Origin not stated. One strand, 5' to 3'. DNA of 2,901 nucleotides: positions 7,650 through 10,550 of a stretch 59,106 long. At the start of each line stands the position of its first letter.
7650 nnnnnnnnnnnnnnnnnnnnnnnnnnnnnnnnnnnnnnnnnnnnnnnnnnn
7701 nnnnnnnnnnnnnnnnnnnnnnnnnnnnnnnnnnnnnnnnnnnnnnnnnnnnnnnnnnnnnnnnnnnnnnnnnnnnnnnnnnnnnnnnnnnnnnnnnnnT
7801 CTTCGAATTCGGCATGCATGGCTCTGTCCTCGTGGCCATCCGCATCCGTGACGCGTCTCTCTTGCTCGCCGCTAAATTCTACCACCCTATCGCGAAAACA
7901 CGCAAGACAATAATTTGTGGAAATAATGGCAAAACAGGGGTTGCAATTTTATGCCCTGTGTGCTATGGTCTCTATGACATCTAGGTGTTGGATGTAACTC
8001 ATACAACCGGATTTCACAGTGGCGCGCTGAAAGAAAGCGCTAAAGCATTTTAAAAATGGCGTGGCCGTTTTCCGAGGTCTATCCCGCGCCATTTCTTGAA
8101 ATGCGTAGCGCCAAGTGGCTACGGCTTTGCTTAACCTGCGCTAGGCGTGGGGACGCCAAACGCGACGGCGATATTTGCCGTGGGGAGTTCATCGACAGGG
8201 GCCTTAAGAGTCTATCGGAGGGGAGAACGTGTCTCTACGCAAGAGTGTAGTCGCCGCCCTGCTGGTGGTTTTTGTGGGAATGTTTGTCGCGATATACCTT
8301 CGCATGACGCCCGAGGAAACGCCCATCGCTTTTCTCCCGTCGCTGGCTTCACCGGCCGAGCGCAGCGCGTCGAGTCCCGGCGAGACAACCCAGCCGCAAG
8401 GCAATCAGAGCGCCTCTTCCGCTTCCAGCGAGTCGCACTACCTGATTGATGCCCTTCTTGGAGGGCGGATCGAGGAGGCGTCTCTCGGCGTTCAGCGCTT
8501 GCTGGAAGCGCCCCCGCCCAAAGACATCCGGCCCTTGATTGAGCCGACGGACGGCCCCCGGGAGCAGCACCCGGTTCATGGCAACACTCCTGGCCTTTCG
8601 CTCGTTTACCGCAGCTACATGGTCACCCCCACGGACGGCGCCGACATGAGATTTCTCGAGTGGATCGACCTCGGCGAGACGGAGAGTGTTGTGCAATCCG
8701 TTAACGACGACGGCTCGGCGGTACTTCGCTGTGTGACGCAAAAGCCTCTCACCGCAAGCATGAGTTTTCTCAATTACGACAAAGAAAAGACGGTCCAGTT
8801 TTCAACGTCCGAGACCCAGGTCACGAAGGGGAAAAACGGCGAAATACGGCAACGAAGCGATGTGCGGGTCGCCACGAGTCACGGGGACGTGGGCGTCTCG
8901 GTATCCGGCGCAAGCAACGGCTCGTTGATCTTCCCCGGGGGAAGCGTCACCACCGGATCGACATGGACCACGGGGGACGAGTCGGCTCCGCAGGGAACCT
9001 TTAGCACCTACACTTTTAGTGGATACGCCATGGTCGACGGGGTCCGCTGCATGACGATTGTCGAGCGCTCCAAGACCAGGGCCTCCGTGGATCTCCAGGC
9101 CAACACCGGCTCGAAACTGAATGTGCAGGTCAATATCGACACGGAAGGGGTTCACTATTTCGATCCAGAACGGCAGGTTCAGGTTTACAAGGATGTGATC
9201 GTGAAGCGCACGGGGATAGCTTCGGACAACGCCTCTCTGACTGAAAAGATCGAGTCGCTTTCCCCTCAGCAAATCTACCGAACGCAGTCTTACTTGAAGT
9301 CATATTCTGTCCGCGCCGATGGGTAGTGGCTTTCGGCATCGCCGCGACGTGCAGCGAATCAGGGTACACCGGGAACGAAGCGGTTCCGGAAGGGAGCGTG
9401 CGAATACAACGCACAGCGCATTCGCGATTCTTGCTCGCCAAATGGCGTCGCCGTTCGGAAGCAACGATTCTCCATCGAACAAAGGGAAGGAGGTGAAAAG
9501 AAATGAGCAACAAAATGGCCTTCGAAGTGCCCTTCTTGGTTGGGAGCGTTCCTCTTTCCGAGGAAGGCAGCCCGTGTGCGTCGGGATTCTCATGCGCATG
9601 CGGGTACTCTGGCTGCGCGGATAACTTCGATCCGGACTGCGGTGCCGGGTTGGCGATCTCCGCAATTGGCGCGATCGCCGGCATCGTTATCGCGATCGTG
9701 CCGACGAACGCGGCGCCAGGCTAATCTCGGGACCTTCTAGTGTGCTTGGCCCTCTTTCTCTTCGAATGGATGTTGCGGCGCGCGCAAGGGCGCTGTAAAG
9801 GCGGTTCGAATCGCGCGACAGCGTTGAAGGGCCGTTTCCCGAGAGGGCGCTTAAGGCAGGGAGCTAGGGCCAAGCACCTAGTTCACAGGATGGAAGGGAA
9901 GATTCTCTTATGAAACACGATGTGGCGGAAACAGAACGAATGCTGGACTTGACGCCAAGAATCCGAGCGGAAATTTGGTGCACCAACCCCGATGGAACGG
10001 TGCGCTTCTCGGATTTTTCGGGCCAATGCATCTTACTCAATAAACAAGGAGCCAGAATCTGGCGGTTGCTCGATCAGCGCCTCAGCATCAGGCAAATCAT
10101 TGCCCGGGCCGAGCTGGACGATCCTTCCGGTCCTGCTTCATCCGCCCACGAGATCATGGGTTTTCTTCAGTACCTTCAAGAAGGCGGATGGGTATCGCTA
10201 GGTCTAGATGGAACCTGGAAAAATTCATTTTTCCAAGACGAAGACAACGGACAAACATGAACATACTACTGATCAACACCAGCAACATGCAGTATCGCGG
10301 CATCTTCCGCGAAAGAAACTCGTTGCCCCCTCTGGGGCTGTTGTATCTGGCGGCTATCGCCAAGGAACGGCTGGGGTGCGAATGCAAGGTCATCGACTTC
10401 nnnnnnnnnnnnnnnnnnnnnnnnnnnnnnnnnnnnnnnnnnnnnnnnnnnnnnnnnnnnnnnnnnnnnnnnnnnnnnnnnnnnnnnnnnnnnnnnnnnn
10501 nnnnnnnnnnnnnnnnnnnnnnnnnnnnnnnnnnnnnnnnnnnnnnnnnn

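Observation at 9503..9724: Precursor peptide combines a Cys-rich core with a strongly hydrophobic Gly/Ala/Ile tail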

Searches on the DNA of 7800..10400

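Call 83: search_rna_families(source=window, start=7800, end=10400, threshold=evalue, max_evalue=1)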
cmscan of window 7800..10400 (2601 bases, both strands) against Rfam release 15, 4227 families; matches with E-value up to 1: 1.
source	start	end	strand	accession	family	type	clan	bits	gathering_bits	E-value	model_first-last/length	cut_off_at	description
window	8941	9028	-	RF00500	TCV_H5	Cis-reg;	-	22.1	70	0.31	1-45/45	no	Turnip crinkle virus (TCV) repressor of minus strand synthesis H5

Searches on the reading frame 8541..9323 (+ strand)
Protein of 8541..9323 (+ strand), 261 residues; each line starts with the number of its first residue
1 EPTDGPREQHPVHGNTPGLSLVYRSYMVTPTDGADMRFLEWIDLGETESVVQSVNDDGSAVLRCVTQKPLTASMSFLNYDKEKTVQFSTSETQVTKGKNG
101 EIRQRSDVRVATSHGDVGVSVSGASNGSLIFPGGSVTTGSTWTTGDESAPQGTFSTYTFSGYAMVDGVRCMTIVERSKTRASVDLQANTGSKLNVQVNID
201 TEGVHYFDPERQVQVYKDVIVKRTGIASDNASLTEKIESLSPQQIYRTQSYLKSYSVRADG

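Call 80: predict_structure(protein=window:8541-9323:+)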
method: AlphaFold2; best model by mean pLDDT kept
length: 261 residues; sequences in the alignment: 1
mean_pLDDT: 33.8   pTM: 0.21
mean pLDDT of the five models: 33.8, 32.6, 30.2, 29.9, 29.3
residues with pLDDT >= 90: 0; 70-90: 0; 50-70: 5; < 50: 256
segments of 3 or more residues with pLDDT < 50: 1-4, 6-40, 44-239, 242-261
pLDDT, mean of each block of 10 residues (from residue 1): 45 40 44 41 42 32 27 23 27 33 30 28 25 25 27 28 29 29 30 30 29 37 47 48 46 37 28
secondary structure, 60 per line:
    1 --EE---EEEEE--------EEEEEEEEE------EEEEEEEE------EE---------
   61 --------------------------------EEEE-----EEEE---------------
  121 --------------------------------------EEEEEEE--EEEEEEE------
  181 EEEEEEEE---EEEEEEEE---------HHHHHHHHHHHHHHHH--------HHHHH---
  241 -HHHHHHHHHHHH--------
elements in order: E8-12 E21-29 E36-43 E93-96 E102-105 E159-165 E168-174 E181-188 E192-199 H209-224 H233-237 H242-253
